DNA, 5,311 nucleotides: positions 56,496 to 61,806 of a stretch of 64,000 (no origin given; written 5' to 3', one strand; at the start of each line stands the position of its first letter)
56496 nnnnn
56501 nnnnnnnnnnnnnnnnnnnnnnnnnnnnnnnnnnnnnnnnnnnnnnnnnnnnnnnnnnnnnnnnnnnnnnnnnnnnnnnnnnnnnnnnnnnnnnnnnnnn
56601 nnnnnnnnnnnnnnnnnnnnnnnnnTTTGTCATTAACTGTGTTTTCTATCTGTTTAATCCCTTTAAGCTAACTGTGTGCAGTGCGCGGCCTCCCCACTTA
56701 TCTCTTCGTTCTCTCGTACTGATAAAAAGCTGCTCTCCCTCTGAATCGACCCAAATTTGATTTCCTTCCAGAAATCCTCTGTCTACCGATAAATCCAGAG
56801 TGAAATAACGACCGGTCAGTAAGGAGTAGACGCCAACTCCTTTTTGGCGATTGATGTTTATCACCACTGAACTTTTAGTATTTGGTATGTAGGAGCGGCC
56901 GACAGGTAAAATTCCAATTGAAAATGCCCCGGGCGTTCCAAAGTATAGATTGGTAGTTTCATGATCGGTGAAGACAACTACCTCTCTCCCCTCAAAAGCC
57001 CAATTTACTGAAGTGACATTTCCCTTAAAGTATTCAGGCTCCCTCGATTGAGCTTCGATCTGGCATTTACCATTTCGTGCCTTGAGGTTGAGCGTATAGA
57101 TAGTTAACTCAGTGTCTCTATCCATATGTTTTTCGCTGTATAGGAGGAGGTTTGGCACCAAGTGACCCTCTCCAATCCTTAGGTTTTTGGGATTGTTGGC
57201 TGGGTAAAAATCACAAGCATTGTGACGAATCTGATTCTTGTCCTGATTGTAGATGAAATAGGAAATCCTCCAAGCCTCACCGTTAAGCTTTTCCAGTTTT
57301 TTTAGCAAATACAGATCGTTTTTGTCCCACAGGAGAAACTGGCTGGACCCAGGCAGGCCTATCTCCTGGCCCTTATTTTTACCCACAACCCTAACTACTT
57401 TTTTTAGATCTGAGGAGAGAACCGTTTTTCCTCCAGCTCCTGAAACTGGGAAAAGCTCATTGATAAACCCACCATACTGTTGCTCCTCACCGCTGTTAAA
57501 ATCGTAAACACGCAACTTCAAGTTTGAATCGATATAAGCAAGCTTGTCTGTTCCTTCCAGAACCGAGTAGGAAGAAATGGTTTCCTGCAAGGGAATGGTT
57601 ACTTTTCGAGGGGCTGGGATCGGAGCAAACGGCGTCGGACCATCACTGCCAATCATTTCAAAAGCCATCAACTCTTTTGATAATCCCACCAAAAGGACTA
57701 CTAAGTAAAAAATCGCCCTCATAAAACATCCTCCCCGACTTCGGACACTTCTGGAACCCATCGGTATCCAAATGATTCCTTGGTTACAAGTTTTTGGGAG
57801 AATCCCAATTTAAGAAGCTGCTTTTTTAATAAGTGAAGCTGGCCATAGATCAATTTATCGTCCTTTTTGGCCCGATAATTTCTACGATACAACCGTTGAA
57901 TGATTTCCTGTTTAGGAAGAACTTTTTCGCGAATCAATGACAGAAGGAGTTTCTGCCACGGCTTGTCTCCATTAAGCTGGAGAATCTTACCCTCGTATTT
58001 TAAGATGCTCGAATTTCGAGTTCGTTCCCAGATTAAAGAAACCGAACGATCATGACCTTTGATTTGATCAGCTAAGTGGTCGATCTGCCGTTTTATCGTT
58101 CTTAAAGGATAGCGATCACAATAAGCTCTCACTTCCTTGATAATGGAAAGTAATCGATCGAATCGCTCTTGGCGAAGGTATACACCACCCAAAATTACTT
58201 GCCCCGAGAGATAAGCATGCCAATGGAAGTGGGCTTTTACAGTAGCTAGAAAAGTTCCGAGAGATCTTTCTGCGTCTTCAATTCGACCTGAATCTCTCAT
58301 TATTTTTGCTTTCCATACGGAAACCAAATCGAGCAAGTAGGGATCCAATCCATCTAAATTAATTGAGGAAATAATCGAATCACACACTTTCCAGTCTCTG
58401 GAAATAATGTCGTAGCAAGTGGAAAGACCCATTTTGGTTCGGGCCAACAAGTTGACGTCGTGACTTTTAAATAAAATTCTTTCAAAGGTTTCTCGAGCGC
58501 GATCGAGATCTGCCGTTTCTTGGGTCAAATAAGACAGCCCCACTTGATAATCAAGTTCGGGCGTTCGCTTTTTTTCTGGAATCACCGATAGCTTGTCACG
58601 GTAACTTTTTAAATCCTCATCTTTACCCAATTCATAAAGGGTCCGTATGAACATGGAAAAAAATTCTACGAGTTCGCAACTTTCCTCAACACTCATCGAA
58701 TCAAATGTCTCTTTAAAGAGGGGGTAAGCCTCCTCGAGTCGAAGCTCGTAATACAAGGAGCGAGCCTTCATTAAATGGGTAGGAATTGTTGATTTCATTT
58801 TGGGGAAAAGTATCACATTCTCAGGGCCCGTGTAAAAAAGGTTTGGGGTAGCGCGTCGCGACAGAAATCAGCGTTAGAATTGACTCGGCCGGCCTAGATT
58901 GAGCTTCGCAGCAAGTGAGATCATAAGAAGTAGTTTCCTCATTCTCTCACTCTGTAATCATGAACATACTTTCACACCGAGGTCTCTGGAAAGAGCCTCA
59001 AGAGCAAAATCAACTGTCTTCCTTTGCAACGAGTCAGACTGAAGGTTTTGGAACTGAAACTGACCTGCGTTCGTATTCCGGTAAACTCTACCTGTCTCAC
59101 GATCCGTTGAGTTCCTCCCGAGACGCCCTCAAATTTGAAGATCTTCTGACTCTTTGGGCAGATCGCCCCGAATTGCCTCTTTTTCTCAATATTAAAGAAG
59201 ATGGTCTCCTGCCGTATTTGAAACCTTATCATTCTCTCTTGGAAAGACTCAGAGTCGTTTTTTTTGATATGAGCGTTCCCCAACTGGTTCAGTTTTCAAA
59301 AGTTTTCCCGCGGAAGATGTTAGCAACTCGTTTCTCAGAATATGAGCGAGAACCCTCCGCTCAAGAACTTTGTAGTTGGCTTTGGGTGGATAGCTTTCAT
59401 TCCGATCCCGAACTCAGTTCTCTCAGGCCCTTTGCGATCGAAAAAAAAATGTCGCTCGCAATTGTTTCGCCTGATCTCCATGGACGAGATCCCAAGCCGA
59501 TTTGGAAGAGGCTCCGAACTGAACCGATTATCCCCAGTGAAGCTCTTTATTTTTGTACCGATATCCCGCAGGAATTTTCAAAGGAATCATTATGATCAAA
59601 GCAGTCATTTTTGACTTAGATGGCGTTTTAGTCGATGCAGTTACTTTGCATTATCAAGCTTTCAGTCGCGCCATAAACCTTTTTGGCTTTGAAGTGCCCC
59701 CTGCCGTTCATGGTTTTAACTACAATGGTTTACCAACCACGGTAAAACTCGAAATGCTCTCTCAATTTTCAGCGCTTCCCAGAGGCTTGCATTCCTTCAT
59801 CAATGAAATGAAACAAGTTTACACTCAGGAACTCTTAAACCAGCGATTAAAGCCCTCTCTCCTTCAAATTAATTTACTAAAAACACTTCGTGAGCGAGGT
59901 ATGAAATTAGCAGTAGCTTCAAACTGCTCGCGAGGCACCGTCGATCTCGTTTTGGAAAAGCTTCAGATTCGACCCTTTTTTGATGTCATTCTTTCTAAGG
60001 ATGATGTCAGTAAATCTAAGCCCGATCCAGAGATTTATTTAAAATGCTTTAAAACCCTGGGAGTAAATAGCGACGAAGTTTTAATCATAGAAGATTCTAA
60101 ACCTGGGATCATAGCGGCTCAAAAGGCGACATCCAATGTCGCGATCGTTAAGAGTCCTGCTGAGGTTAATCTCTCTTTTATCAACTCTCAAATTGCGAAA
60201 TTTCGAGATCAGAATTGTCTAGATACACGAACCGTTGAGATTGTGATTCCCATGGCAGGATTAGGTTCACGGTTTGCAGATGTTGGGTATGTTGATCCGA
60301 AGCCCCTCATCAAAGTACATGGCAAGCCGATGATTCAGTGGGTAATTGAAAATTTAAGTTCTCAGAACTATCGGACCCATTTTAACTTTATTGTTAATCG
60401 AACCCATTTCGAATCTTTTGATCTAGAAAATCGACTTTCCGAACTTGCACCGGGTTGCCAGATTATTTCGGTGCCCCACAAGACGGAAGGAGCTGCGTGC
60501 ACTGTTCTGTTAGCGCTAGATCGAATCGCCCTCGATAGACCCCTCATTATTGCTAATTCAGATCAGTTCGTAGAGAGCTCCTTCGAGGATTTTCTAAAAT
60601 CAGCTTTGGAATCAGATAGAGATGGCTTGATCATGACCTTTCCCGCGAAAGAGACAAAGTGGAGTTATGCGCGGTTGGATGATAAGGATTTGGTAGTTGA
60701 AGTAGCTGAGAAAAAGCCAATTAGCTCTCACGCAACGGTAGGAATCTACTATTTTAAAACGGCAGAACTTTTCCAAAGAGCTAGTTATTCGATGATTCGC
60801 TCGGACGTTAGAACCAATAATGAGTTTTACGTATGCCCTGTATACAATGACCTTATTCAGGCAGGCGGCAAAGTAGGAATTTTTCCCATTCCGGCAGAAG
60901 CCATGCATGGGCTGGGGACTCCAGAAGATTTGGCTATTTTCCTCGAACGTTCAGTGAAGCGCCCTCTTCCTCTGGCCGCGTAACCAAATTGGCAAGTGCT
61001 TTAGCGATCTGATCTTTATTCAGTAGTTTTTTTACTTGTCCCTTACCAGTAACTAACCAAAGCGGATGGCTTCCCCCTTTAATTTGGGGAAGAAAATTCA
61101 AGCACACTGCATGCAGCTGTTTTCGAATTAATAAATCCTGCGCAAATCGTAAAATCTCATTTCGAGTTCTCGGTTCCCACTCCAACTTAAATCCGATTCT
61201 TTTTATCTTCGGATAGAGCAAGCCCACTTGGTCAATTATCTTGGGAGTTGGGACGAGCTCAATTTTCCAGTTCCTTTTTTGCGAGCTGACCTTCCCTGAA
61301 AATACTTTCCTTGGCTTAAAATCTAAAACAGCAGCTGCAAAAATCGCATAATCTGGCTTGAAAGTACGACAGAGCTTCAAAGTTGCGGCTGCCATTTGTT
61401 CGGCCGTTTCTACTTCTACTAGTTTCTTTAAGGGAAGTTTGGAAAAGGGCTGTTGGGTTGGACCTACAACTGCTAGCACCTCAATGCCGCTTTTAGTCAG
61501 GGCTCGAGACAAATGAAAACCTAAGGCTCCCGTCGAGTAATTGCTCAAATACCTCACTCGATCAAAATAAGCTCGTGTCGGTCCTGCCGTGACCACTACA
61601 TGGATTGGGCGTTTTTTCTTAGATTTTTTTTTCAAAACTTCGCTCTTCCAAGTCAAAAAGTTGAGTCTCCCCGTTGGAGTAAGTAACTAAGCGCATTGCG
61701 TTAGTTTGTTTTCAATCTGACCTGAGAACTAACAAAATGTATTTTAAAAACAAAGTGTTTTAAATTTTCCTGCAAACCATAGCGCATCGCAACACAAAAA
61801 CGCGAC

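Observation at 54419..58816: Tandemly duplicated, translationally coupled regulator + secreted-protein module (candidate new signalling cassette)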

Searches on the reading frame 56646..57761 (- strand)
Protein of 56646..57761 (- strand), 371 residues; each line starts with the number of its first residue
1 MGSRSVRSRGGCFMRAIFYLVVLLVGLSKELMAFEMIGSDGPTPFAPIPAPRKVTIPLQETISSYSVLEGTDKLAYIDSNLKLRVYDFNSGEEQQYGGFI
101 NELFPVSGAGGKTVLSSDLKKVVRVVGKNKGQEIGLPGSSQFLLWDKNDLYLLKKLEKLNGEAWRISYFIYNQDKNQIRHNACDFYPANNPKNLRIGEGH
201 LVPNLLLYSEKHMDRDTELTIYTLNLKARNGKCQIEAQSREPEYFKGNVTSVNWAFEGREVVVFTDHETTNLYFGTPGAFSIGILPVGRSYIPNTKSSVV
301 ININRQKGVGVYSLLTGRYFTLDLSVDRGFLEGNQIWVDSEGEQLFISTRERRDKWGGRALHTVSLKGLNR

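Call 4: search_protein_families(library=pfam, proteins=[window:56646-57761:-], max_evalue=1)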
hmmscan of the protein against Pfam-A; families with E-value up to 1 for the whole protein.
window:56646-57761:- (371 aa): 0 families

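Call 8: search_protein_families(library=ncbifam, proteins=[window:56646-57722:-], max_evalue=1)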
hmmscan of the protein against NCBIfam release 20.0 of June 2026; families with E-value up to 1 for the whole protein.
window:56646-57722:- (358 aa): 0 families

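Call 16: find_homologous_proteins(query=window:56646-57722:-)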
Query window:56646-57722:- (358 aa): 10 proteins with E <= 0.001 among 1841 candidates.
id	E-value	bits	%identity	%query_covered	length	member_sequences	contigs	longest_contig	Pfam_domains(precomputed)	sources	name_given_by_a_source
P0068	1.6e-240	815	100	100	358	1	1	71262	-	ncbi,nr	ncbi:MAG: hypothetical protein EBQ92_02825 [Proteobacteria bacterium]|nr:hypothetical protein [Pseud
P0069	5.8e-185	632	78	100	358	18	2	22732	-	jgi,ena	jgi:hypothetical protein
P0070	3.3e-179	613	75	100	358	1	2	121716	-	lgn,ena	-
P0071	9.7e-152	523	62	100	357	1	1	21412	-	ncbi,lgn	ncbi:MAG: hypothetical protein ACKN9V_02950 [Pseudomonadota bacterium]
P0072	7.5e-139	481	61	99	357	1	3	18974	-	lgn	-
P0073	1.2e-131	457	80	70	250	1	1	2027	-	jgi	jgi:hypothetical protein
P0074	6.2e-92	326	45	99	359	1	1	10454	-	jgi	-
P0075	3.4e-81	291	42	93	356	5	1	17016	-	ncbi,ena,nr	ncbi:hypothetical protein EBQ90_01955 [bacterium]|nr:hypothetical protein [bacterium]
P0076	1.6e-76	276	37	100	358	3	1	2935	-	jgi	-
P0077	4.2e-72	261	58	54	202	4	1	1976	-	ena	-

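Call 54: search_protein_families(library=padloc, proteins=[window:56646-57722:-], max_evalue=0.1)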
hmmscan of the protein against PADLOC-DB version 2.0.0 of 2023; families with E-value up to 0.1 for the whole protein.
window:56646-57722:- (358 aa): 0 families

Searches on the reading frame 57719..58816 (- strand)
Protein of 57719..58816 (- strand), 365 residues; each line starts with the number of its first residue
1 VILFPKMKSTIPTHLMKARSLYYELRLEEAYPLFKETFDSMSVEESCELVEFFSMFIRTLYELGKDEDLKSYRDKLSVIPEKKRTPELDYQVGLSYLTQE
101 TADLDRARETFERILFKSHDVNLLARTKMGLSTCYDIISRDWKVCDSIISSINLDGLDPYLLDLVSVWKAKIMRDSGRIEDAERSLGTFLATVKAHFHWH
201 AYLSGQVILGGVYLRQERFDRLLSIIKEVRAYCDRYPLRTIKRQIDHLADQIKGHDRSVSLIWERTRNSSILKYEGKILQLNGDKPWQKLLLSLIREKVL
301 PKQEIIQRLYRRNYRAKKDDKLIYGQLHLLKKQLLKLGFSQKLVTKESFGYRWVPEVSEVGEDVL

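Call 4: search_protein_families(library=pfam, proteins=[window:57719-58816:-], max_evalue=1)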
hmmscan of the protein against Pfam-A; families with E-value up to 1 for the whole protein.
window:57719-58816:- (365 aa): 3 families
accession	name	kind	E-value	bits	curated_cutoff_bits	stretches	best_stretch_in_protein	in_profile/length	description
PF25167.1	DUF7829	-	0.058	13.2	28.6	1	288-328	61-102/224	Domain of unknown function (DUF7829)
PF06239.17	ECSIT_N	-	0.087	12.5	25.9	1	36-87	22-72/181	Evolutionarily conserved signalling intermediate in Toll pathway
PF00486.34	Trans_reg_C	-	0.09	13.3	26.2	1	292-352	17-76/77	Transcriptional regulatory protein, C terminal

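Call 8: search_protein_families(library=ncbifam, proteins=[window:57719-58816:-], max_evalue=1)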
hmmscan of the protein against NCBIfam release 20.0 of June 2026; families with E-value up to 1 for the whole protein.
window:57719-58816:- (365 aa): 1 family
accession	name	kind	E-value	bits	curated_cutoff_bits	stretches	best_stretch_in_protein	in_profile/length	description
NF052304.1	CdsG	equivalog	0.018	15.3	170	1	90-151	44-102/133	CdsG family type III secretion system protein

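Call 54: search_protein_families(library=padloc, proteins=[window:57719-58798:-], max_evalue=0.1)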
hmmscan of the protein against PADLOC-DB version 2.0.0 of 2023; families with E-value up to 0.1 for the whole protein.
window:57719-58798:- (359 aa): 1 family
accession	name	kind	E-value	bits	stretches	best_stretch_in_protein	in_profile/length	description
PDLC00351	PtuB1|PtuB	-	0.024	12.7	1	190-245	35-81/195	Unknown function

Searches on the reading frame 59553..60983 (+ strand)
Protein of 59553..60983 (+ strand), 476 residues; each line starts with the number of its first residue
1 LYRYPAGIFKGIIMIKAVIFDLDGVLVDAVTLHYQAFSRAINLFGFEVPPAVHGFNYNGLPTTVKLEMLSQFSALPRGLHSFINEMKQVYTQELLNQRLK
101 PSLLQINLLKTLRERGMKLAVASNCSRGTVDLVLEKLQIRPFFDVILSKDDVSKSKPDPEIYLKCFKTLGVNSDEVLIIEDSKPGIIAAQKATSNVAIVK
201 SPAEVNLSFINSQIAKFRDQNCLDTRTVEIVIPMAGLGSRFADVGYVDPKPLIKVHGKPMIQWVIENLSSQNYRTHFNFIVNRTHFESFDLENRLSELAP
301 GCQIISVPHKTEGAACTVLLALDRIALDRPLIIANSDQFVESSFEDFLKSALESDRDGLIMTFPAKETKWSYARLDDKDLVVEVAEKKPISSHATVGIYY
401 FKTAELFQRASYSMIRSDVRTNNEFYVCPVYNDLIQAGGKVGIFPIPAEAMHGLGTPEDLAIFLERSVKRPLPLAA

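Call 55: search_protein_families(library=pfam, proteins=[window:59553-60983:+], max_evalue=0.001)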
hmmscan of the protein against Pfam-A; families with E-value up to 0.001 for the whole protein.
window:59553-60983:+ (476 aa): 4 families
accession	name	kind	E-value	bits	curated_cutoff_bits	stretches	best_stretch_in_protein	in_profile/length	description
PF13419.12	HAD_2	-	2.1e-35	122.9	23.8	1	18-199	1-178/178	Haloacid dehalogenase-like hydrolase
PF00702.32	Hydrolase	-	5.6e-25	89.3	26.4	1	15-192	1-190/191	haloacid dehalogenase-like hydrolase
PF00483.29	NTP_transferase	-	2e-14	54.2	21.2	1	234-411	6-190/245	Nucleotidyl transferase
PF12804.13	NTP_transf_3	-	3e-08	34.5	27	1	231-363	2-123/160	MobA-like NTP transferase domain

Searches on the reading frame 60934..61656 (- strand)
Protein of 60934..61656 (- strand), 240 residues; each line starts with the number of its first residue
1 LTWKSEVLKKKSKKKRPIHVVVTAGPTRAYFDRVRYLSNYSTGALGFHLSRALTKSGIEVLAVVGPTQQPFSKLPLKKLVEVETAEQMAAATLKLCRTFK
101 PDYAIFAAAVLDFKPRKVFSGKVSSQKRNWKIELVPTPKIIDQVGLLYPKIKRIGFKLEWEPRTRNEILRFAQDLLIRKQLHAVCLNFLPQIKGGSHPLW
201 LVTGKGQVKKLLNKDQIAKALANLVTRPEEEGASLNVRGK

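Call 55: search_protein_families(library=pfam, proteins=[window:60934-61656:-], max_evalue=0.001)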
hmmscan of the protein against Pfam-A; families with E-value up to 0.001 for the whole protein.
window:60934-61656:- (240 aa): 1 family
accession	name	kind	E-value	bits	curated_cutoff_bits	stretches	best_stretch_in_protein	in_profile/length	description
PF04127.22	DFP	-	1.3e-38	133.1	22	1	19-189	5-169/186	DNA/pantothenate metabolism flavoprotein C-terminal domain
